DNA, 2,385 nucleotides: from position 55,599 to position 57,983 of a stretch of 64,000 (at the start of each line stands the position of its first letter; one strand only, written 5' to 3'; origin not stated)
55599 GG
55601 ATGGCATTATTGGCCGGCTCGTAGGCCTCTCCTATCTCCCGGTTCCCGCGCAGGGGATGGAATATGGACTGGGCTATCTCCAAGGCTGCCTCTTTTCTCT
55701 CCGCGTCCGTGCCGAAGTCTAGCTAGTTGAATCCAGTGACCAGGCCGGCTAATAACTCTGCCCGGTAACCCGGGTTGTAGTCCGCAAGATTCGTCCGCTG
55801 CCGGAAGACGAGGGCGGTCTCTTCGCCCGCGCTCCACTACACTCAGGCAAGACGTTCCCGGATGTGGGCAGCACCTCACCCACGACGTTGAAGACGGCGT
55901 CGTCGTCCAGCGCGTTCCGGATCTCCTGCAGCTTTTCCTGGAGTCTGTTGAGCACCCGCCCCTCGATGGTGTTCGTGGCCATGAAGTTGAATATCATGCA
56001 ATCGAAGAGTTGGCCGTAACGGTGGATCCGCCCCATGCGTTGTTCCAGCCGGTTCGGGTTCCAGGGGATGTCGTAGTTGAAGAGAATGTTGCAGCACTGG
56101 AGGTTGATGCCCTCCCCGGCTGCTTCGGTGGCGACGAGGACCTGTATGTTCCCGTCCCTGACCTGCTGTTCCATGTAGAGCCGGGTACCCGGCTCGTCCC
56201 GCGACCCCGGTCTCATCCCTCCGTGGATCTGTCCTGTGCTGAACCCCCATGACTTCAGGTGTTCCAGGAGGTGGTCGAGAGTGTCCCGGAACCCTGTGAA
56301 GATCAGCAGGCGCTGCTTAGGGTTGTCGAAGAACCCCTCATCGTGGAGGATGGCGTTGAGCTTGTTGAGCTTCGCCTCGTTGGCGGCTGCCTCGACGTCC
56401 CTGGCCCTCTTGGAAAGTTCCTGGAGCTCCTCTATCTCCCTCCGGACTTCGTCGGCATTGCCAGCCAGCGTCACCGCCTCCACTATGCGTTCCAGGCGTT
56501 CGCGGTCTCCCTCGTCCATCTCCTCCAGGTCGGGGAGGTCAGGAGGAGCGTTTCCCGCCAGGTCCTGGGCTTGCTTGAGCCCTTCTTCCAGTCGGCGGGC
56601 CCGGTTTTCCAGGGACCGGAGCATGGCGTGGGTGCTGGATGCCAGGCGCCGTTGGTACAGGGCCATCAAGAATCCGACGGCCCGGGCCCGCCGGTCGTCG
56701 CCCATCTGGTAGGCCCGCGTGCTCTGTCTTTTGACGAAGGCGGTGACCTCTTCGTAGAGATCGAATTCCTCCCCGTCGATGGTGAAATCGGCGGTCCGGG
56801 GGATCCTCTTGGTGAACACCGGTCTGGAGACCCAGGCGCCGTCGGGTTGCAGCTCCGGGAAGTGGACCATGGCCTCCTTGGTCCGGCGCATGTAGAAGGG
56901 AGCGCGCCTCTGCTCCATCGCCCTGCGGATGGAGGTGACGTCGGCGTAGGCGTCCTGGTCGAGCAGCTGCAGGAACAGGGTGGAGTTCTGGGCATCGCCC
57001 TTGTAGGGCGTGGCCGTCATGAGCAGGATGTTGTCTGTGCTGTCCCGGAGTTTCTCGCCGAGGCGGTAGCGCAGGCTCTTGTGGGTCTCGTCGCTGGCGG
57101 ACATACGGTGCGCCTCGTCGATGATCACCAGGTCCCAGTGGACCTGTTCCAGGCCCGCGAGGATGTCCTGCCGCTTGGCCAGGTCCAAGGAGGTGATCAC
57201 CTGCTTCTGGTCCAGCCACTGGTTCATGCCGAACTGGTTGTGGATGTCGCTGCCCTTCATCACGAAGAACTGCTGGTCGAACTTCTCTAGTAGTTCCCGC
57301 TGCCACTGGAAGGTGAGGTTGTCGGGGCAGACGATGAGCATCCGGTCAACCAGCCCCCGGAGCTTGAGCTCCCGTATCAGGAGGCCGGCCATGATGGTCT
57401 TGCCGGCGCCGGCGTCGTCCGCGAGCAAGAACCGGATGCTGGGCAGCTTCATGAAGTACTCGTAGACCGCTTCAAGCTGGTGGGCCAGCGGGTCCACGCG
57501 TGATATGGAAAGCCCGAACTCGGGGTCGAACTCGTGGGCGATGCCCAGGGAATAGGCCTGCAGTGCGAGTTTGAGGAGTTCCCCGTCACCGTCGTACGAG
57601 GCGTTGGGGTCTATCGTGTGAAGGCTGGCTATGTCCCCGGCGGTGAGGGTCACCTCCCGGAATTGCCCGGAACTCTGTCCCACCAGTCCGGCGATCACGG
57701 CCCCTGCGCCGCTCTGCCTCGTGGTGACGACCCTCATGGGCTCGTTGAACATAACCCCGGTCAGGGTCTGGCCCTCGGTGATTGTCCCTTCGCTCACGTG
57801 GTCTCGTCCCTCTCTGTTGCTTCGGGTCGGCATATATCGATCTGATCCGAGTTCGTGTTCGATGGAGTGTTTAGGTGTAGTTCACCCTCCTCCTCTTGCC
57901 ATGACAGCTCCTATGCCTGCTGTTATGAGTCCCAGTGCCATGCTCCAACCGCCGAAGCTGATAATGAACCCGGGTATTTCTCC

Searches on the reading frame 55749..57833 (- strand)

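Call 76: search_protein_families(library=pfam, proteins=[window:55749-57833:-], max_evalue=0.001)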
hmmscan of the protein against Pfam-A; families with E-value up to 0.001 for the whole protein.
window:55749-57833:- (694 aa): 4 families
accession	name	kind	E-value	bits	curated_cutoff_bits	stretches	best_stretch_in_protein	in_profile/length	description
PF00271.37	Helicase_C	-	1.4e-23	83.7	23.5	1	490-607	4-110/110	Helicase conserved C-terminal domain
PF00176.29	SNF2-rel_dom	-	1.3e-16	61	24.9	1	135-306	20-193/290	SNF2-related domain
PF04851.21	ResIII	-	1.1e-12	48.7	22.5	1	115-277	4-163/164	Type III restriction enzyme, res subunit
PF00270.35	DEAD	-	3.3e-07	30.6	26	1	136-277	18-161/167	DEAD/DEAH box helicase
